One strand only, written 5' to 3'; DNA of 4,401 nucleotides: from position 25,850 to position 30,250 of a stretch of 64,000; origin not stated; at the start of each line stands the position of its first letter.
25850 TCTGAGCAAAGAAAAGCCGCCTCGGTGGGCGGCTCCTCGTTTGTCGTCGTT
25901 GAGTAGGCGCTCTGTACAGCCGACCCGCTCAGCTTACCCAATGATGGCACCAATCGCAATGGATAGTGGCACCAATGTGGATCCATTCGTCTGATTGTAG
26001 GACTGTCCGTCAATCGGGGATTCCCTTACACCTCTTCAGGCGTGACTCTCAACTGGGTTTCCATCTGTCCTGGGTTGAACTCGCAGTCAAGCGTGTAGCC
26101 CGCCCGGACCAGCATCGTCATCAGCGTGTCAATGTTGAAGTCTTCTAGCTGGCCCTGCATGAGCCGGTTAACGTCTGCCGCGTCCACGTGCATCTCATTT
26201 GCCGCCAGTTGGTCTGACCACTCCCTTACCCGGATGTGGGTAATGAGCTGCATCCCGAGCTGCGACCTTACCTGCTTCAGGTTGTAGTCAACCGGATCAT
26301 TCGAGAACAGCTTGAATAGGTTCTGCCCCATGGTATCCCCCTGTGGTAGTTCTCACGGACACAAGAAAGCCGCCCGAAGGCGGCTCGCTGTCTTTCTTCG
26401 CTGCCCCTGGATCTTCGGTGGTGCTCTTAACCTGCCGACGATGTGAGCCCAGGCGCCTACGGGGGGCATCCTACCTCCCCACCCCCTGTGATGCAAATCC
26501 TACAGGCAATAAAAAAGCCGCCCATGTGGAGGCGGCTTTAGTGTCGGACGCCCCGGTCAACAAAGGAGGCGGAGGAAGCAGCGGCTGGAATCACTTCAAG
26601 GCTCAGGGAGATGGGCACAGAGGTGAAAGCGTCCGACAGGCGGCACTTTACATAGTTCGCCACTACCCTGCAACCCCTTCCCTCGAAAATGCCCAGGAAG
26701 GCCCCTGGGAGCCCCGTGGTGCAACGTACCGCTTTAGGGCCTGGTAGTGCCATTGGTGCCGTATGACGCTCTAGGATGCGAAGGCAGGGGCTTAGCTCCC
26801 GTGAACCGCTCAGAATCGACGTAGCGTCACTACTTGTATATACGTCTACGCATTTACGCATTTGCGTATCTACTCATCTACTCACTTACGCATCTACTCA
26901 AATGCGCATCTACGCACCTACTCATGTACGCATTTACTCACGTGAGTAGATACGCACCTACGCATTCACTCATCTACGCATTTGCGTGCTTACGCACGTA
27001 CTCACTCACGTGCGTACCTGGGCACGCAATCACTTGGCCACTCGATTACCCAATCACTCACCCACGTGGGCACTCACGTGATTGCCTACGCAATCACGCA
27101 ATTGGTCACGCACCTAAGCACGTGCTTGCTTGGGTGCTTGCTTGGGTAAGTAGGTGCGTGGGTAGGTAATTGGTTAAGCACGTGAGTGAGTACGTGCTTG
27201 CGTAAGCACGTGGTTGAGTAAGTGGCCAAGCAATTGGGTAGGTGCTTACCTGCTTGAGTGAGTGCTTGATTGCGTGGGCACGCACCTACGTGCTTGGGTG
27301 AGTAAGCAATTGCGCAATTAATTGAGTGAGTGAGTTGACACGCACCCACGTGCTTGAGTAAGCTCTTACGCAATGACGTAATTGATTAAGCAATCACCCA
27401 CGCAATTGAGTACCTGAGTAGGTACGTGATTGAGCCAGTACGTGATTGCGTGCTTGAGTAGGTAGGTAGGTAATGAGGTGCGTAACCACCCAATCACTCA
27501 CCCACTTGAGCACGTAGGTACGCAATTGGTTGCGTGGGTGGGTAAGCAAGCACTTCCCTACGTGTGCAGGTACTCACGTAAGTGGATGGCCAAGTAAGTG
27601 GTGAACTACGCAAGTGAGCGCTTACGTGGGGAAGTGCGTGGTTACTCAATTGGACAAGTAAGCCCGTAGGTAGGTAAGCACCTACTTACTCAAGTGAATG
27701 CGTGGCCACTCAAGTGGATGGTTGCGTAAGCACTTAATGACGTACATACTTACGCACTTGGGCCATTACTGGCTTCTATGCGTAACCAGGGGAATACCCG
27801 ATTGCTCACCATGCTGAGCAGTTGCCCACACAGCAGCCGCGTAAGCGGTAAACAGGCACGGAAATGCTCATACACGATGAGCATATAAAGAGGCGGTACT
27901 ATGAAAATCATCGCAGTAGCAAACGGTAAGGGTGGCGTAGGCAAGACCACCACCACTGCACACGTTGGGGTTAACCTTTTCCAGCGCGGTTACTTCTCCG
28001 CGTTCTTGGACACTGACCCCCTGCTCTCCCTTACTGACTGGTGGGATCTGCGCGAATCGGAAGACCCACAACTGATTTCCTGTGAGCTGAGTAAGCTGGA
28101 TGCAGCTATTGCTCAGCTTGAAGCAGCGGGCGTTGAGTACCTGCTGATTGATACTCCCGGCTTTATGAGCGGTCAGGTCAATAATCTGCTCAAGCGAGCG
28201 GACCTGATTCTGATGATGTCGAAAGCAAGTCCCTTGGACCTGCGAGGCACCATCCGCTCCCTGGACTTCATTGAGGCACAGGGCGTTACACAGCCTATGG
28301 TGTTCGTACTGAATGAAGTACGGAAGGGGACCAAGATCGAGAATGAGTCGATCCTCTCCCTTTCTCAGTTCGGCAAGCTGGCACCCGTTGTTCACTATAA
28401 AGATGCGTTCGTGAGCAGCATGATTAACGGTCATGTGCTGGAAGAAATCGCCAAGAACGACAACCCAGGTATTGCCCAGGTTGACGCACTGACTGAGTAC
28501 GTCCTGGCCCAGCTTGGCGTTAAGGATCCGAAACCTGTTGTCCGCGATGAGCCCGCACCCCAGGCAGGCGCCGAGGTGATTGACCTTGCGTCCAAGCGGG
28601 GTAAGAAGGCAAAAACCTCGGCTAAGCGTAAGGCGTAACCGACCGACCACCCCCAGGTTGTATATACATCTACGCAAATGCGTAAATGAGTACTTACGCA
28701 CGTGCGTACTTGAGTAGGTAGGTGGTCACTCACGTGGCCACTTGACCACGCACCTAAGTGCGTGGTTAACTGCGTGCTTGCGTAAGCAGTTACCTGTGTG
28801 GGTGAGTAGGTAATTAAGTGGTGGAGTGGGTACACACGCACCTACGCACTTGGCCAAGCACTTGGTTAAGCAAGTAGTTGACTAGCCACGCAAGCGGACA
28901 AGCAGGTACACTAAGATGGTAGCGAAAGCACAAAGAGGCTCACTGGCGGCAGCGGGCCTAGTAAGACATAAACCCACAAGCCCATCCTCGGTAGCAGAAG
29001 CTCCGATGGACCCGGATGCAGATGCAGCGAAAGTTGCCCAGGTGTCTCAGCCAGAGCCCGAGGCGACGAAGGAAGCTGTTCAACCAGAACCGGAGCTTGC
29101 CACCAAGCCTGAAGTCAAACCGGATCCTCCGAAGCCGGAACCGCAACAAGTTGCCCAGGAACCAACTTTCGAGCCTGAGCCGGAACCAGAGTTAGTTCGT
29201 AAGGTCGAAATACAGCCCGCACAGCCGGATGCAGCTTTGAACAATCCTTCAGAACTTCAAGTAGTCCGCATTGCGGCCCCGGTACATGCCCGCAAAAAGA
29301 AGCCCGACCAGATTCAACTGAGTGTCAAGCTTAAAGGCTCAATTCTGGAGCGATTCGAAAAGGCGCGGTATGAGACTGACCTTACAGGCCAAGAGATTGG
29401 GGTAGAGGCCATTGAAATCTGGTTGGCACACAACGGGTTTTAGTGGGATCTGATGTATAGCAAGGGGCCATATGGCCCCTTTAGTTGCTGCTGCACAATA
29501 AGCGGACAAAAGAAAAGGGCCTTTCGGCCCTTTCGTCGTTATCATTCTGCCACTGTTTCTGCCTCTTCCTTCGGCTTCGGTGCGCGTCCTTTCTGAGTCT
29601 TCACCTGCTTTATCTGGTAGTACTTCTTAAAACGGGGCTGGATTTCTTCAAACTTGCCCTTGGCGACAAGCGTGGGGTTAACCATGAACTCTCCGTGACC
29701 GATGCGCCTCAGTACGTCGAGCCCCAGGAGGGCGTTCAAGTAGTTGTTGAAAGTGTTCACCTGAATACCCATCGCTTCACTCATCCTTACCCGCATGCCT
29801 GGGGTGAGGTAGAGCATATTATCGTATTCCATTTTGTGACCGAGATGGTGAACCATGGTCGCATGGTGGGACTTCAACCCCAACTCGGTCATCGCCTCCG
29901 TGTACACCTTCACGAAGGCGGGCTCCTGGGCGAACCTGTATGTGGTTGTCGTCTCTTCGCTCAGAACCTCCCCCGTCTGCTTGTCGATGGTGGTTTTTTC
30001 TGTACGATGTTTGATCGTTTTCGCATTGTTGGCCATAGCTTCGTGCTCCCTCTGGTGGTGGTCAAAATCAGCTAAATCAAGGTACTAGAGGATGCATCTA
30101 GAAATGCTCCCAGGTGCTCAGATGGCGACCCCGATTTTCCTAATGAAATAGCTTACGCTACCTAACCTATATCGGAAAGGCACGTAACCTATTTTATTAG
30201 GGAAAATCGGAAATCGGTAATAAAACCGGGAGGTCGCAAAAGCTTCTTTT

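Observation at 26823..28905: About 1.2 kb of strictly 8-bp periodic repeats bracketing a type Ib parA and an RHH ParG-like gene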

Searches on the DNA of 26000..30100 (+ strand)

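Call 6: search_dna_similar(query=window:26000-30100:+, collection=phages, mode=distant)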
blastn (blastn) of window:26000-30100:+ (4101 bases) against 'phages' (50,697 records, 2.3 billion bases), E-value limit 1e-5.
No match.

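Call 7: search_dna_similar(query=window:26000-30100:+, collection=plasmids, mode=distant)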
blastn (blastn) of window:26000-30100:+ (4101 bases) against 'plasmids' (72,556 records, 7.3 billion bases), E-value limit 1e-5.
Records with a match: 5; places in all: 25; records where one place covers at least 80% of the query: 0.
Best place of each record, by identity: 80-90% 1; 60-80% 4.
By first word of the organism name: Aeromonas 3; Psychrobacter 1; Pseudomonas 1.
By predicted mobility (MOB-suite, as given by PLSDB): non-mobilizable 5.
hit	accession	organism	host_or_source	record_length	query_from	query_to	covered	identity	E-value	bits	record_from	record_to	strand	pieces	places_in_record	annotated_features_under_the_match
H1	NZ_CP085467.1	Aeromonas veronii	Homo sapiens,bile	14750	848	1005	4%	70.3%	2e-9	74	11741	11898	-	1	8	WYL domain-containing protein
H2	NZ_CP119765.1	Aeromonas hydrophila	Aquatic animal,pure culture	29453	848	1005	4%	70.3%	2e-9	74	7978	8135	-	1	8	WYL domain-containing protein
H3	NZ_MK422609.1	Psychrobacter sp. DAB_AL32B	guano of little auks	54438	846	983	3%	74.6%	7e-16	95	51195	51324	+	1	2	none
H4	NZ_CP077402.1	Aeromonas sp. FDAARGOS 1410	-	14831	848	983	3%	72.1%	7e-10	75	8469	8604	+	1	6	WYL domain-containing protein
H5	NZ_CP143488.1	Pseudomonas silesiensis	single cell,landfill for plastics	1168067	403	461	1%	86.4%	1e-7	68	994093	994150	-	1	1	record has no annotation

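Call 9: get_annotated_region(hit=H3, flank=4000)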
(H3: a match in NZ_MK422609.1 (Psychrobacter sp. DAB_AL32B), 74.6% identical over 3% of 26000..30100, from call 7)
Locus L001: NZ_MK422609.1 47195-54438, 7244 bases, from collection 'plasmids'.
description: Psychrobacter sp. DAB_AL32B plasmid pP32BP2, complete sequence
organism: Psychrobacter sp. DAB_AL32B (NCBI taxid 1028414)
taxonomy: Bacteria; Pseudomonadota; Gammaproteobacteria; Moraxellales; Moraxellaceae; Psychrobacter; Psychrobacter sp. DAB AL32B
host: -; source: guano of little auks; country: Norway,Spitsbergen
typing (MOB-suite, as given by PLSDB): non-mobilizable
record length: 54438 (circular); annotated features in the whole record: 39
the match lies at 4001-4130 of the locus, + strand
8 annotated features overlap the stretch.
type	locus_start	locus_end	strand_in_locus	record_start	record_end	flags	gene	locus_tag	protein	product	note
CDS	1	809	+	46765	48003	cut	-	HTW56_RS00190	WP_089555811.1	CaiB/BaiF CoA-transferase family protein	-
CDS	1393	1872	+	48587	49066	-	-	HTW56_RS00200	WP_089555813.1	DDE-type integrase/transposase/recombinase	GO:0015074 - DNA integration [Evidence IEA]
CDS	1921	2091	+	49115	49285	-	-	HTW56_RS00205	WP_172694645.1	hypothetical protein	-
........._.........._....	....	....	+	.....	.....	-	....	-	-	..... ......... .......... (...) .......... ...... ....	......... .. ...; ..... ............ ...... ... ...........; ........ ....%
CDS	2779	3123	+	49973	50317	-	-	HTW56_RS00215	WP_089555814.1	multidrug efflux SMR transporter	-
CDS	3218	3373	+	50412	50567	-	-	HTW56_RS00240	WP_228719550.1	TetR/AcrR family transcriptional regulator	GO:0006355 - regulation of DNA-templated transcription [Evidence IEA]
CDS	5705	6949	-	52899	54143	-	-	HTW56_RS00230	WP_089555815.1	hypothetical protein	-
CDS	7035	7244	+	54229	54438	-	-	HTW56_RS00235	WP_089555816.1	helix-turn-helix transcriptional regulator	-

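Call 10: get_annotated_region(hit=H1, flank=4000)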
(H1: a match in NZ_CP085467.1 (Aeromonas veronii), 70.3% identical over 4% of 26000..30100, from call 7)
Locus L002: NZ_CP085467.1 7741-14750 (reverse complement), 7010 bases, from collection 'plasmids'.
description: Aeromonas veronii strain 71506 plasmid p71506-2, complete sequence
organism: Aeromonas veronii (NCBI taxid 654)
taxonomy: Bacteria; Pseudomonadota; Gammaproteobacteria; Aeromonadales; Aeromonadaceae; Aeromonas; Aeromonas veronii
host: -; source: Homo sapiens,bile; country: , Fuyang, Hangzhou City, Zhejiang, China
typing (MOB-suite, as given by PLSDB): non-mobilizable; replicon rep_cluster_2022
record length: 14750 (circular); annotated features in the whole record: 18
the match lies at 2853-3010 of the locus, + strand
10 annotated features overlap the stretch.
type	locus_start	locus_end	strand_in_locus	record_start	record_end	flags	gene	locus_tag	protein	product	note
CDS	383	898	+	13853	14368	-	-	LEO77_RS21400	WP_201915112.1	hypothetical protein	-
CDS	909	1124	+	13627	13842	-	-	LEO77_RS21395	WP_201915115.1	hypothetical protein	-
CDS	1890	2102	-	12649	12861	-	-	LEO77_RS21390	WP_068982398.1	plasmid partition protein ParG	-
CDS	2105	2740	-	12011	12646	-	parA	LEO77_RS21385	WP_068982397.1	ParA family partition ATPase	-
CDS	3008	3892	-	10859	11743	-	-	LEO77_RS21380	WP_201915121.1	WYL domain-containing protein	-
CDS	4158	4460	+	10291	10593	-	-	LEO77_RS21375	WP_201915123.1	HNH endonuclease signature motif containing protein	-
CDS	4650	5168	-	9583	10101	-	-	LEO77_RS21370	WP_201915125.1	hypothetical protein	-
CDS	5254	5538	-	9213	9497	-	-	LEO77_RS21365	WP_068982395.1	type II toxin-antitoxin system RelE/ParE family toxin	GO:0030541 - plasmid partitioning [Evidence IEA]; GO:0051290 - protein heterotetramerization [Evidence IEA]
CDS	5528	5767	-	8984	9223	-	-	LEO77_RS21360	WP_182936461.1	CopG family ribbon-helix-helix protein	-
CDS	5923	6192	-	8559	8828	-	-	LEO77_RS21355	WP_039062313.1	hypothetical protein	-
